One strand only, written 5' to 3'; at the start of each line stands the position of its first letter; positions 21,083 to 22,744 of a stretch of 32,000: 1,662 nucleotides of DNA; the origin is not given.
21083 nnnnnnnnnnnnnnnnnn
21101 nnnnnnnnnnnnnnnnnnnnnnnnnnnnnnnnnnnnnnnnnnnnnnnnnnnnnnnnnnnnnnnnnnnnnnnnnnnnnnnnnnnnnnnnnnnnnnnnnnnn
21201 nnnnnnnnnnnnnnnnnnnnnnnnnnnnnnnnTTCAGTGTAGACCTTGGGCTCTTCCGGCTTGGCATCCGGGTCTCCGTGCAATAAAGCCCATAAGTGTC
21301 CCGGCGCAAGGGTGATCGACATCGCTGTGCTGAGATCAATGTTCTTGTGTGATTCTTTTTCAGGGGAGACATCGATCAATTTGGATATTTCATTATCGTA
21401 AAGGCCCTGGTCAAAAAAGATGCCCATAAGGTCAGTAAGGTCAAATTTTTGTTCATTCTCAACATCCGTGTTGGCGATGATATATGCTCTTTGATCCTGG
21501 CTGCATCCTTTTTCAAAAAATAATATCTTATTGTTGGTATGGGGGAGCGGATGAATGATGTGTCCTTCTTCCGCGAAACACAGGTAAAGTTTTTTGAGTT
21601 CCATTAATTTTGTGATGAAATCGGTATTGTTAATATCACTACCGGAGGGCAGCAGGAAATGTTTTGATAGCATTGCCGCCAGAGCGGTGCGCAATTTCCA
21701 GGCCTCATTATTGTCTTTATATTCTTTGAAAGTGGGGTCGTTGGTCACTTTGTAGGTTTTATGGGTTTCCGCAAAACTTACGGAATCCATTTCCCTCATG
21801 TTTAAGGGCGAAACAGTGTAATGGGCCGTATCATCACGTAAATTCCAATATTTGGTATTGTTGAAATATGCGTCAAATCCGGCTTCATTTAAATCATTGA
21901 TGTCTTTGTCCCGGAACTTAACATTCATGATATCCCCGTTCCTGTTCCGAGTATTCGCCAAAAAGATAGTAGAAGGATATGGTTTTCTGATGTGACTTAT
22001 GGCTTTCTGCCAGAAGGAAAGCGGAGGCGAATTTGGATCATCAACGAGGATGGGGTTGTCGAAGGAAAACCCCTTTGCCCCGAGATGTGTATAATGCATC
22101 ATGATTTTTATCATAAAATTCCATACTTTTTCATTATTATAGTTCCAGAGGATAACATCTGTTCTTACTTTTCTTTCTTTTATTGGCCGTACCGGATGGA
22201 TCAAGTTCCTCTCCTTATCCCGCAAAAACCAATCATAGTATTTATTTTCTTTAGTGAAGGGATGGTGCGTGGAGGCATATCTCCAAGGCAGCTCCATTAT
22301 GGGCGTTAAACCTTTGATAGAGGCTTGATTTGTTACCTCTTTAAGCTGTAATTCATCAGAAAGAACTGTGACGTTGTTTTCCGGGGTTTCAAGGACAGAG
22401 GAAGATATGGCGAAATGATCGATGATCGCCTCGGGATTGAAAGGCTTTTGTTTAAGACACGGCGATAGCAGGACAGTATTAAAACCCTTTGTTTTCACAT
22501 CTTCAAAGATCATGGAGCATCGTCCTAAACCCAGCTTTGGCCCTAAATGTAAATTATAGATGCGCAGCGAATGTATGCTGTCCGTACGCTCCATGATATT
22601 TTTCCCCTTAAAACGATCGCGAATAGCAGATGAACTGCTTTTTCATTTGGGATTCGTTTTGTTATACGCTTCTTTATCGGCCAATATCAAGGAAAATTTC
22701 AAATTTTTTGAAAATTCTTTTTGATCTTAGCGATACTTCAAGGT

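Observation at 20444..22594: Cytoplasmic histidine kinase whose entire input region is a GlgE-like GH13 domain with a disabled catalytic site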

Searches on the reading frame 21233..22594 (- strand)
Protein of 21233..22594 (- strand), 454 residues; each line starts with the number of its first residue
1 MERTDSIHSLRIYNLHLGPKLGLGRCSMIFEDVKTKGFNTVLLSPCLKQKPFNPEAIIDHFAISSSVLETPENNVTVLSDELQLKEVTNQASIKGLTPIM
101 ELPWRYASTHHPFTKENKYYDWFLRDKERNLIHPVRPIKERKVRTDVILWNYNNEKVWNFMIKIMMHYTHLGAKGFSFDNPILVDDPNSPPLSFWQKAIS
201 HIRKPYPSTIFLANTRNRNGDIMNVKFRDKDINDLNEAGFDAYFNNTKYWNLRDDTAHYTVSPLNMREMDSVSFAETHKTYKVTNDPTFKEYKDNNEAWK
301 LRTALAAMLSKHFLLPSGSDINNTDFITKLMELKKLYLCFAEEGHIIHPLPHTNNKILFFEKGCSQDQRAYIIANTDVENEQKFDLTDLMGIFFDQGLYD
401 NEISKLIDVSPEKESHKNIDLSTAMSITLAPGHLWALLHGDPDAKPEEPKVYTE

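Call 6: search_solved_structures(query=window:21233-22594:-, max_evalue=10, show_alignments=4)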
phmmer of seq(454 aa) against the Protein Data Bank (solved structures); distinct sequences matched with E-value up to 10: 10.
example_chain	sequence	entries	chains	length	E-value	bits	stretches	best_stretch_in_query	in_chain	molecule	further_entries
5vsj_A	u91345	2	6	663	0.00065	22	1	107-218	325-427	Alpha-1,4-glucan:maltose-1-phosphate maltosyltransferase 1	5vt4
4u2y_A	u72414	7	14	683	0.00068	21.9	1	107-218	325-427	Alpha-1,4-glucan:maltose-1-phosphate maltosyltransferase 1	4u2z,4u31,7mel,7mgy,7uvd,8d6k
3zss_A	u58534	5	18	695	0.00073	21.8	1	107-218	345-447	PUTATIVE GLUCANOHYDROLASE PEP1A | PUTATIVE GLUCANOHYDROLASE PEP1A GLGE ISOFORM 1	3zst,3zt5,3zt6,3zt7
5cvs_A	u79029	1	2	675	0.0012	21.1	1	107-218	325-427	Alpha-1,4-glucan:maltose-1-phosphate maltosyltransferase 1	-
4cn4_A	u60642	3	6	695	0.0012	21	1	107-218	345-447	ALPHA-1,4-GLUCAN:MALTOSE-1-PHOSPHATE MALTOSYLTRANSFERASE 1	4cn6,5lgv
3dhu_A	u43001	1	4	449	0.0018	20.5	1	84-225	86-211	Alpha-amylase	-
4u33_A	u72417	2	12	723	0.0019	20.4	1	96-214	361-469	Alpha-1,4-glucan:maltose-1-phosphate maltosyltransferase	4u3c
4cn1_A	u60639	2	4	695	0.0088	18.2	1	107-218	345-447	ALPHA-1,4-GLUCAN: MALTOSE-1-PHOSPHATE MALTOSYLTRANSFERASE 1 | Alpha-1,4-glucan:maltose-1-phosphate maltosyltransferase 1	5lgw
5cgm_A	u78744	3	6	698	0.12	14.5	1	94-218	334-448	Alpha-1,4-glucan:maltose-1-phosphate maltosyltransferase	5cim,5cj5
1lwh_A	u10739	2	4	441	0.13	14.4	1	151-210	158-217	4-alpha-glucanotransferase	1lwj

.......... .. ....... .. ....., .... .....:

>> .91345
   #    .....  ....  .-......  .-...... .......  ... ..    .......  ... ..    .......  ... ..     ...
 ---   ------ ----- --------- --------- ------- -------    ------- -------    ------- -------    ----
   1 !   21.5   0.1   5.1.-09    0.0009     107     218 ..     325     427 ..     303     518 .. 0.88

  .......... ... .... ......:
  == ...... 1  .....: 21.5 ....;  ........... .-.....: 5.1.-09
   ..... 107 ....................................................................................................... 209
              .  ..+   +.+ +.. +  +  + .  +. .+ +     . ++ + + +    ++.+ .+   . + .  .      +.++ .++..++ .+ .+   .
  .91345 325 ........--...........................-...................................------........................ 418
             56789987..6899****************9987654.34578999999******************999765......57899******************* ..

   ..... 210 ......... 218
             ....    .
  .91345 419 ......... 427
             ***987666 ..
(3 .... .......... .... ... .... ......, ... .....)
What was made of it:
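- Closest known: GlgE maltosyltransferase. Same: It is the only PDB family hit by the single sequence at E<1e-3 (call 6).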

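Call 7: find_homologous_proteins(query=window:21233-22594:-, max_evalue=0.001)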
Query seq(454 aa) (454 aa): 3 proteins with E <= 0.001 among 2492 candidates.
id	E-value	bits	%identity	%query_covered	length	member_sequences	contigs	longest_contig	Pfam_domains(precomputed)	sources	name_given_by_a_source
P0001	1.7e-293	991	100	94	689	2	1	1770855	PF02518.32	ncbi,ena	-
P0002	4.7e-137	476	50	100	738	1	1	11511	PF02518.32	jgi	jgi:signal transduction histidine kinase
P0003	5.1e-130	453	48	100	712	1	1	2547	PF02518.32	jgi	jgi:signal transduction histidine kinase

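Call 11: find_encoding_contigs(protein=P0001, flank=10000, max_places=3)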
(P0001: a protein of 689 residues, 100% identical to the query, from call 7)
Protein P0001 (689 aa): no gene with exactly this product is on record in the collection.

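Call 12: list_cluster_members(proteins=[P0001, P0002, P0003])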
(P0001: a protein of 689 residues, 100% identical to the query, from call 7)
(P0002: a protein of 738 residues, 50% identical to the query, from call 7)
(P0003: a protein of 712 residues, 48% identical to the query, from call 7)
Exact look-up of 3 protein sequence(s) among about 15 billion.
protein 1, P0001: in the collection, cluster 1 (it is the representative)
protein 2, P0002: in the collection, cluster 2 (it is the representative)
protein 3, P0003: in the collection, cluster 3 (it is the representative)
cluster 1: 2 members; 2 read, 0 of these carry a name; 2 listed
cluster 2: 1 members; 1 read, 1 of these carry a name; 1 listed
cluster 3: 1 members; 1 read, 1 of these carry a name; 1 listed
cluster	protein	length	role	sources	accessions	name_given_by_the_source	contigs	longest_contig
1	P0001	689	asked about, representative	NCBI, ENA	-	-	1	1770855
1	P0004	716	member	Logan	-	-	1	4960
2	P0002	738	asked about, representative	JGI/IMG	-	signal transduction histidine kinase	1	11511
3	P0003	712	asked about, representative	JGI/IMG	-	signal transduction histidine kinase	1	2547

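Call 13: find_encoding_contigs(protein=P0002, flank=10000, max_places=3)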
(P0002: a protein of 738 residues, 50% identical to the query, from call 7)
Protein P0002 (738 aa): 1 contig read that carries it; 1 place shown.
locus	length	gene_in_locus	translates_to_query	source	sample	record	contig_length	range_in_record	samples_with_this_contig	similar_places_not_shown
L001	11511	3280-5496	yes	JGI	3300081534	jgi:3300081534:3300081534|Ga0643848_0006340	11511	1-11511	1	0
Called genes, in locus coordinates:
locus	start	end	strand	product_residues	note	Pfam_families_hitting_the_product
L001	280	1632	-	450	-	PF00291:PALP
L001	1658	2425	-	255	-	PF01061:ABC2_membrane, PF12679:ABC2_membrane_2 (weak), PF12698:ABC2_membrane_3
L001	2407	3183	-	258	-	PF00005:ABC_tran, PF13304:AAA_21 (weak)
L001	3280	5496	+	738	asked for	PF02518:HATPase_c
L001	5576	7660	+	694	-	PF02518:HATPase_c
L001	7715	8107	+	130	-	PF01643:Acyl-ACP_TE, PF13279:4HBT_2, PF03061:4HBT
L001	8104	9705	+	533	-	PF00890:FAD_binding_2, PF01266:DAO, PF07992:Pyr_redox_2 (faint), PF02910:Succ_DH_flav_C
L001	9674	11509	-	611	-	?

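Call 24: find_related_loci(query=A2, collection=genome_contigs, flank=10000)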
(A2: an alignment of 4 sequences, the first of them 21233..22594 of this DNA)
Query A2 (454 aa) in genome_contigs; peptide patterns used: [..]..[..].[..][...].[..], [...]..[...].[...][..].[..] (x = any residue, [..] = any of these).
89 stretches matched a pattern; 5 encode a relative of the query (tblastn E <= 1e-3); 5 distinct loci.
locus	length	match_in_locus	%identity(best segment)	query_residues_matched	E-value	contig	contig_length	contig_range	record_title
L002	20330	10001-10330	28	121-259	7e-9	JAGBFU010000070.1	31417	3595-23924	MAG: Marinifilaceae bacterium isolate RGIG9079 Water_deer_Rectum.Co__c1242558, whole genome shotgun sequence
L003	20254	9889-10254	27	95-244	3e-6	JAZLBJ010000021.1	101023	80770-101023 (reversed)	MAG: Alistipes sp. isolate T1900045064_TC20190058.MAGScoT_cleanbin_000038 SGB_4586_k141_3783072, whole genome shotgun se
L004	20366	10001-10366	27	95-244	8e-6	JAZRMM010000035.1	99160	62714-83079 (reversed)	MAG: Alistipes sp. isolate T1900045424_YK20190115.MAGScoT_cleanbin_000019 SGB_7059_k141_1774671, whole genome shotgun se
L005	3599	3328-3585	32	84-176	6e-6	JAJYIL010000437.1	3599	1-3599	MAG: Bacteroidetes bacterium isolate DBS2-1.bin11 NODE_56149_length_3599_cov_0.885945, whole genome shotgun sequence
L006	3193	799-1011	28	146-213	6e-5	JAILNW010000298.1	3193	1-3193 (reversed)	MAG: Lachnospiraceae bacterium isolate RUI290 k141_6456678_flag=0_multi=8.9738_len=3193, whole genome shotgun sequence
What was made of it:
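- Tried and rejected: The genome_contigs scan found only distant Bacteroidota and Lachnospiraceae GH13 genes, not the source genome (call 24).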

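Call 26: search_protein_families(library=pfam, proteins=[L001:5576-7660:+, L001:9674-11509:-, L001:280-1632:-], max_evalue=0.001)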
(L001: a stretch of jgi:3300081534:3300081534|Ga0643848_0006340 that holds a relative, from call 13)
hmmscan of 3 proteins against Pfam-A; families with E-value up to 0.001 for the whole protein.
L001:5576-7660:+ (694 aa): 2 families
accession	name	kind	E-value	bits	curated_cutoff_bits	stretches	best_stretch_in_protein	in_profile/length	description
PF02518.31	HATPase_c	-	1.6e-22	80.5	26.4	1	581-691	2-110/111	Histidine kinase-, DNA gyrase B-, and HSP90-like ATPase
PF00128.31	Alpha-amylase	-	0.00021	21.1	22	0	34-172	29-187/446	Alpha amylase, catalytic domain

L001:9674-11509:- (611 aa): 5 families
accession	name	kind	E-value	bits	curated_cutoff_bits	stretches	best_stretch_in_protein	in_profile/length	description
PF13292.11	DXP_synthase_N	-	4e-106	354.7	21.2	1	2-268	13-274/274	1-deoxy-D-xylulose-5-phosphate synthase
PF02779.29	Transket_pyr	-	4.5e-47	160.4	27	1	303-464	2-171/174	Transketolase, pyrimidine binding domain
PF02780.25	Transketolase_C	-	2.4e-33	115.1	25.9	1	498-607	13-124/124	Transketolase, C-terminal domain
PF02775.26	TPP_enzyme_C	-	7.6e-05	23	21.9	0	94-220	22-141/151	Thiamine pyrophosphate enzyme, C-terminal TPP binding domain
PF17147.9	PFOR_II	-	0.00025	21.8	27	0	495-572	1-81/102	Pyruvate:ferredoxin oxidoreductase core domain II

L001:280-1632:- (450 aa): 1 family
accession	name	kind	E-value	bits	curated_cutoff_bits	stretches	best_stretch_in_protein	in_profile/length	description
PF00291.31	PALP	-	6e-41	141.1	35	1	76-412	4-295/295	Pyridoxal-phosphate dependent enzyme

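Call 27: predict_structure(alignment_id=A3)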
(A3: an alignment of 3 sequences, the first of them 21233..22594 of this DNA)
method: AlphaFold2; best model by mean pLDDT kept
length: 454 residues; sequences in the alignment: 3
mean_pLDDT: 36.9   pTM: 0.28
mean pLDDT of the five models: 36.9, 35.2, 34.0, 29.6, 29.2
residues with pLDDT >= 90: 0; 70-90: 0; 50-70: 65; < 50: 389
segments of 3 or more residues with pLDDT < 50: 1-293, 295-303, 306-327, 333-368, 394-402, 412-415, 442-454
pLDDT, mean of each block of 10 residues (from residue 1): 24 38 33 31 32 25 32 41 37 26 27 25 27 23 26 39 46 35 30 39 36 30 33 37 27 23 27 29 37 48 48 36 47 38 30 43 43 56 59 45 56 51 59 58 37 22
secondary structure, 60 per line:
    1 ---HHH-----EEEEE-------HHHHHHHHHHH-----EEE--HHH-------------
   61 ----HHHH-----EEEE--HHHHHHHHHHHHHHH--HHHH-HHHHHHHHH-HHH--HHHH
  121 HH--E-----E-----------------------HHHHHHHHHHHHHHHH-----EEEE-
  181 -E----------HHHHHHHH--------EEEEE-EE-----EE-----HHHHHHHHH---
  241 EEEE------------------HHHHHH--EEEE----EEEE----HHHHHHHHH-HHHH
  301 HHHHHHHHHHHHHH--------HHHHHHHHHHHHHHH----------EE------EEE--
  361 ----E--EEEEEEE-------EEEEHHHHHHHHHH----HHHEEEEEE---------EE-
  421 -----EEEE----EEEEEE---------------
elements in order: E12-16 H24-34 E40-42 H65-68 E74-77 H80-94 H97-100 H102-110 H117-122 H155-170 E176-179 H193-200 E209-213 H229-237 E241-244 H263-268 E271-274 E279-282 H287-295 H297-314 H323-337 E356-358 E368-374 E382-385 H386-395 E403-408 E426-429 E434-439
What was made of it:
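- Tried and rejected: AF2 on a 3-sequence alignment gave a useless model (pLDDT 37; call 27).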

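Call 28: search_protein_representatives(alignment_id=A3)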
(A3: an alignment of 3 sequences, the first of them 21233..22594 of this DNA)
Query: 3 sequences, 452 profile positions. Proteins with E-value up to 0.001 (for the whole library): 383; up to 1e-10: 70; up to 1e-30: 7. The best 150 are listed.
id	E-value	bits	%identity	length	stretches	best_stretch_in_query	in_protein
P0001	1.8e-247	838.0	-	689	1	26-452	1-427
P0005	3.0e-112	392.3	-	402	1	18-382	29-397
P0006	3.3e-90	319.6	-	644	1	35-452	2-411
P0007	1.1e-89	317.9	-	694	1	1-446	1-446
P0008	1.4e-78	281.3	-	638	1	60-451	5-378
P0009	5.3e-69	249.7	-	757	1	8-447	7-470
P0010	1.3e-55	205.7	-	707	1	4-445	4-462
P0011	3.8e-30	121.7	-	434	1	11-410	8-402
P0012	1.7e-28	116.2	-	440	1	10-395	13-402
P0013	1.8e-27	112.8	-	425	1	9-392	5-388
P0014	1.7e-26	109.6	-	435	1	10-382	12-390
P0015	3.3e-25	105.4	-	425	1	8-391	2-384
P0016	5.2e-25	104.7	-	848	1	12-400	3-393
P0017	8.9e-23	97.4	-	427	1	10-395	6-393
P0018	4.4e-22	95.1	-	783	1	9-395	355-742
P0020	9.0e-21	90.8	-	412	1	22-380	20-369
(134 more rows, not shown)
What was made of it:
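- On GH13 (alpha-amylase family, clan GH-H): The family profile hits canonical GH13 at 4e-30 (call 28).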

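Call 29: search_protein_families(library=pfam, proteins=[P0005, P0006, P0007, P0008, P0009, P0010, P0011, P0012, P0013, P0016], max_evalue=0.01)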
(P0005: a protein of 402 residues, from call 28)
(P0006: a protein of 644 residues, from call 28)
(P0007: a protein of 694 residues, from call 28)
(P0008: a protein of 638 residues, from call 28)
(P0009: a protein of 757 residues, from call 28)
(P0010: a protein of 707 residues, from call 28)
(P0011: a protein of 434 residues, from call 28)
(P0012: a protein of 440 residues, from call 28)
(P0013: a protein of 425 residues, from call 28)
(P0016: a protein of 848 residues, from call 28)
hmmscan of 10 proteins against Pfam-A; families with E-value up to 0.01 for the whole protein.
P0005 (402 aa): 0 families

P0006 (644 aa): 9 families
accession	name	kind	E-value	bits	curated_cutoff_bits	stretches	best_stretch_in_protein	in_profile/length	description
PF02518.31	HATPase_c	-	2.7e-27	95.8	26.4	1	535-641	4-110/111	Histidine kinase-, DNA gyrase B-, and HSP90-like ATPase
PF00128.31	Alpha-amylase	-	5.7e-09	36.2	22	1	1-142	31-193/446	Alpha amylase, catalytic domain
PF00512.31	HisKA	-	7.9e-05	23.1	26.9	1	418-449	4-31/66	His Kinase A (phospho-acceptor) domain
PF14885.12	GHL15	-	0.0002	21.8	27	1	72-141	39-99/271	Hypothetical glycosyl hydrolase family 15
PF14871.12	GHL6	-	0.0007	20.2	35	1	65-134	64-128/132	Hypothetical glycosyl hydrolase 6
PF14701.12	hDGE_amylase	-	0.0031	17.1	27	0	2-79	35-115/439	Glycogen debranching enzyme, glucanotransferase domain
PF03537.19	Glyco_hydro_114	-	0.0042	16.8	27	1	79-138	60-114/231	Glycoside-hydrolase family GH114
PF13581.12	HATPase_c_2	-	0.0083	16.6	27.4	0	537-612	32-106/127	Histidine kinase-like ATPase domain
PF14501.12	HATPase_c_5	-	0.009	16.4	22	0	540-627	9-91/102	GHKL domain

P0007 (694 aa): 3 families
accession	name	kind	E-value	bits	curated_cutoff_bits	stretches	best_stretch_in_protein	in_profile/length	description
PF02518.31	HATPase_c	-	1.6e-22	80.5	26.4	1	581-691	2-110/111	Histidine kinase-, DNA gyrase B-, and HSP90-like ATPase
PF00128.31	Alpha-amylase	-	0.00021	21.1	22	1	34-172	29-187/446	Alpha amylase, catalytic domain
PF13581.12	HATPase_c_2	-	0.0095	16.4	27.4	0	592-667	39-111/127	Histidine kinase-like ATPase domain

P0008 (638 aa): 3 families
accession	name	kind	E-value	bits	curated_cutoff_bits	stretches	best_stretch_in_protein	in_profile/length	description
PF02518.31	HATPase_c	-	5.9e-20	72.2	26.4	1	514-637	2-108/111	Histidine kinase-, DNA gyrase B-, and HSP90-like ATPase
PF00512.31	HisKA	-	1e-08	35.6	26.9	1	384-450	2-54/66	His Kinase A (phospho-acceptor) domain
PF00128.31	Alpha-amylase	-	0.0057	16.4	22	0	81-120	154-193/446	Alpha amylase, catalytic domain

P0009 (757 aa): 4 families
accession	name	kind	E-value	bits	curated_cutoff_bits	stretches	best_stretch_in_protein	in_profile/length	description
PF02518.31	HATPase_c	-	2.8e-25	89.3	26.4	1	650-754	2-109/111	Histidine kinase-, DNA gyrase B-, and HSP90-like ATPase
PF00128.31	Alpha-amylase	-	1.8e-06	27.9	22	1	32-185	29-193/446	Alpha amylase, catalytic domain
PF14701.12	hDGE_amylase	-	0.00057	19.6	27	1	21-109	21-112/439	Glycogen debranching enzyme, glucanotransferase domain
PF14501.12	HATPase_c_5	-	0.0032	17.8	22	1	656-741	8-91/102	GHKL domain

P0010 (707 aa): 3 families
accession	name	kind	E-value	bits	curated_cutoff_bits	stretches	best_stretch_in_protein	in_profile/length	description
PF02518.31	HATPase_c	-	1.1e-26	93.9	26.4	1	600-706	4-108/111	Histidine kinase-, DNA gyrase B-, and HSP90-like ATPase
PF00128.31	Alpha-amylase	-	3.5e-06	27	22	1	32-177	27-187/446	Alpha amylase, catalytic domain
PF13589.12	HATPase_c_3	-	0.0022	18.5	25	1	603-679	4-81/137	Histidine kinase-, DNA gyrase B-, and HSP90-like ATPase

P0011 (434 aa): 3 families
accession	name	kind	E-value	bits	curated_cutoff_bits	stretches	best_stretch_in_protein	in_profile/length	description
PF14701.12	hDGE_amylase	-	3.5e-30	105.9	27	2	9-113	10-115/439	Glycogen debranching enzyme, glucanotransferase domain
PF00128.31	Alpha-amylase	-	5.3e-08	32.9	22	1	31-181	29-193/446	Alpha amylase, catalytic domain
PF14871.12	GHL6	-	0.00028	21.5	35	1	68-130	37-97/132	Hypothetical glycosyl hydrolase 6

P0012 (440 aa): 4 families
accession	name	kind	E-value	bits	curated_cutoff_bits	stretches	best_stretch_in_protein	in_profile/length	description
PF14701.12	hDGE_amylase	-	2.9e-22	79.8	27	1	12-118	7-115/439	Glycogen debranching enzyme, glucanotransferase domain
PF00128.31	Alpha-amylase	-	9.5e-10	38.7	22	1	38-111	30-97/446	Alpha amylase, catalytic domain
PF14871.12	GHL6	-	0.00053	20.6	35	1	65-132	30-92/132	Hypothetical glycosyl hydrolase 6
PF02446.23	Glyco_hydro_77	-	0.0057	16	25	0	30-82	20-66/465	4-alpha-glucanotransferase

P0013 (425 aa): 3 families
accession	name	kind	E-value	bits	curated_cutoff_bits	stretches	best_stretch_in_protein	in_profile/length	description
PF14701.12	hDGE_amylase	-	2e-16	60.6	27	1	3-112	5-115/439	Glycogen debranching enzyme, glucanotransferase domain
PF00128.31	Alpha-amylase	-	7.9e-16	58.8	22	1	26-180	25-193/446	Alpha amylase, catalytic domain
PF02446.23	Glyco_hydro_77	-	0.00099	18.5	25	1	26-79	23-76/465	4-alpha-glucanotransferase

P0016 (848 aa): 4 families
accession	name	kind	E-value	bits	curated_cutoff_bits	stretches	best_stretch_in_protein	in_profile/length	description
PF14701.12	hDGE_amylase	-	3.5e-19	69.7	27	1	10-107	17-115/439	Glycogen debranching enzyme, glucanotransferase domain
PF00128.31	Alpha-amylase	-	2.5e-08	34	22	1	25-110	29-115/446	Alpha amylase, catalytic domain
PF13186.11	SPASM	-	1.2e-06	29.1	21.5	1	454-520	1-66/67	Iron-sulfur cluster-binding domain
PF04055.27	Radical_SAM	-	0.00015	22.4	29.5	1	566-717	5-142/166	Radical SAM superfamily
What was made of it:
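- On GH13 (alpha-amylase family, clan GH-H): Family members P0006 (36.2 bits), P0009 (27.9) and P0010 (27.0) pass the 22-bit cut-off (call 29).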
